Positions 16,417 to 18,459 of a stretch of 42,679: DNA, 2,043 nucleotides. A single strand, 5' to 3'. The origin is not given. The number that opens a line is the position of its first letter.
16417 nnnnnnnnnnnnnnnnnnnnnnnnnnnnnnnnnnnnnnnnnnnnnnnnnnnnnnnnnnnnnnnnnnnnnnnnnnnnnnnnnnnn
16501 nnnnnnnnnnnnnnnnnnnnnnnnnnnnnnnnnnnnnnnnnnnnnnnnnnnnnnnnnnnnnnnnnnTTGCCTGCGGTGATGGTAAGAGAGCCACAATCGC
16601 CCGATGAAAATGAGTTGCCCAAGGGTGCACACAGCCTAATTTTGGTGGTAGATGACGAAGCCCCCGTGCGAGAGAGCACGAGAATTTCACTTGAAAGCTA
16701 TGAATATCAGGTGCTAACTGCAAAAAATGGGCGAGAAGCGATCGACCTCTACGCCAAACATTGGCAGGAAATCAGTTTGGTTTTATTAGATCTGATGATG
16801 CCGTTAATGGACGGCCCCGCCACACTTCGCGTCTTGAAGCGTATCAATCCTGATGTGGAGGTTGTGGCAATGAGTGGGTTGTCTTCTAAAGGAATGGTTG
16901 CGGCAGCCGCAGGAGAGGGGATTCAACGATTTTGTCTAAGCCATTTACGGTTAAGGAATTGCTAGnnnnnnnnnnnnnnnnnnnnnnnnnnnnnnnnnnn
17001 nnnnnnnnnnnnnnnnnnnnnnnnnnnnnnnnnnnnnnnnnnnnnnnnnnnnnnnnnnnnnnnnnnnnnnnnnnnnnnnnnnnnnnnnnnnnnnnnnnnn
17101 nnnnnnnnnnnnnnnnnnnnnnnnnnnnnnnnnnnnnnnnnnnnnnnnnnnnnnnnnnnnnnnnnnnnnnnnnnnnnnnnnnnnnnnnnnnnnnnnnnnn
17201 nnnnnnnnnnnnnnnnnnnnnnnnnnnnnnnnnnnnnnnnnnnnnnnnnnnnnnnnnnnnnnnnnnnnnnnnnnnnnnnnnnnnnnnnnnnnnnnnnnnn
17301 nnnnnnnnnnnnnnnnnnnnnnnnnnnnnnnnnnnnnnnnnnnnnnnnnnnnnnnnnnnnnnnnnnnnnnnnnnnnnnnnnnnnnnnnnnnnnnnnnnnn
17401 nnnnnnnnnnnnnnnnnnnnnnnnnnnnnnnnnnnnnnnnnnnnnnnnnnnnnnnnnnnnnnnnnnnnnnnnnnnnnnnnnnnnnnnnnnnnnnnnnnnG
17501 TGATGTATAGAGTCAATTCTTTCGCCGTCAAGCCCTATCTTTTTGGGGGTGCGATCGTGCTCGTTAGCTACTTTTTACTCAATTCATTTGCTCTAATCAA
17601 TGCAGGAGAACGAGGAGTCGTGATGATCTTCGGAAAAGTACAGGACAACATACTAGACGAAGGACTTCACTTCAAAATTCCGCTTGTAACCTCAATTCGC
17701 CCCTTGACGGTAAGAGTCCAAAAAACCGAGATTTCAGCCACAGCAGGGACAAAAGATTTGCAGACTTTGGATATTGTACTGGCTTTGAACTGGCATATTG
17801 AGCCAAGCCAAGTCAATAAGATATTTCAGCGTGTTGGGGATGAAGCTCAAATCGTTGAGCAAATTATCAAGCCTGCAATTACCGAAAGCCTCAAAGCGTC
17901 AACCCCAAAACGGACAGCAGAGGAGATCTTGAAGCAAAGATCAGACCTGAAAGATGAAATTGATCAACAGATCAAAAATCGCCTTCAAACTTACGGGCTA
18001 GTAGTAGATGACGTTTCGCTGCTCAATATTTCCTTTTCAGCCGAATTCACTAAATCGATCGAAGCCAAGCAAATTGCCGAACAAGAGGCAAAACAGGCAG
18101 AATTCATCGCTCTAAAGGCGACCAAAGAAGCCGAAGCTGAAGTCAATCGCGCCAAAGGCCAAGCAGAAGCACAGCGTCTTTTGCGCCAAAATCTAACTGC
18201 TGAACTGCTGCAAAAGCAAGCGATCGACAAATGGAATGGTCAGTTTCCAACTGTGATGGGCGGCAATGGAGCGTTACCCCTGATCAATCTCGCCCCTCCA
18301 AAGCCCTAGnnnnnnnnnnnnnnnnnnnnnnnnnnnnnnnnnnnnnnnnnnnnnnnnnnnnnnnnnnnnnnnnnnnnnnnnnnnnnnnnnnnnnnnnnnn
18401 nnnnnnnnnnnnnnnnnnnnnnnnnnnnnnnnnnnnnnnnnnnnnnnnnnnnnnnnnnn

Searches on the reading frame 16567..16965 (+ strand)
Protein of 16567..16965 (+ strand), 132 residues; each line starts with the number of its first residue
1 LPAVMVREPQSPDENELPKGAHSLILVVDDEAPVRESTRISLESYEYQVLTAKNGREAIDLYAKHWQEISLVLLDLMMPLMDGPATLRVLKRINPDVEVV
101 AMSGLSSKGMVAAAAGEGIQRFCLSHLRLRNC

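Call 21: search_protein_families(library=pfam, proteins=[window:16567-16965:+], max_evalue=0.0001)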
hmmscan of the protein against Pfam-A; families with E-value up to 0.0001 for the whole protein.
window:16567-16965:+ (132 aa): 1 family
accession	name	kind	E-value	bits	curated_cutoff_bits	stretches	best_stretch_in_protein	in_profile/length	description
PF00072.30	Response_reg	-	4.9e-19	69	30.2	1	25-122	1-96/111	Response regulator receiver domain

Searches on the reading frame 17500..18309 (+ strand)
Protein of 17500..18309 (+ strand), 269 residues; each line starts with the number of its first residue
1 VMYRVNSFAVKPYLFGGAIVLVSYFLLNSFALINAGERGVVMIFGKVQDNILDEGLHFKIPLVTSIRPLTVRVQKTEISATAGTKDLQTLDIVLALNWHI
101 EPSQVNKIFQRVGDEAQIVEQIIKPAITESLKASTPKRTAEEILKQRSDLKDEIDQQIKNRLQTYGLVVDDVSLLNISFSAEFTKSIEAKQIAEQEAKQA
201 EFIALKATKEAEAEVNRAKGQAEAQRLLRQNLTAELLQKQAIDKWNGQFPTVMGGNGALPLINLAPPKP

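Call 21: search_protein_families(library=pfam, proteins=[window:17500-18309:+], max_evalue=0.0001)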
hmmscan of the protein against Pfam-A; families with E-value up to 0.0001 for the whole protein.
window:17500-18309:+ (269 aa): 1 family
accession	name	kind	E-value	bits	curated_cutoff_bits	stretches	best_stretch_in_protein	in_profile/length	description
PF01145.31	Band_7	-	1.5e-41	142.8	23.6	1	33-221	3-175/176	SPFH domain / Band 7 family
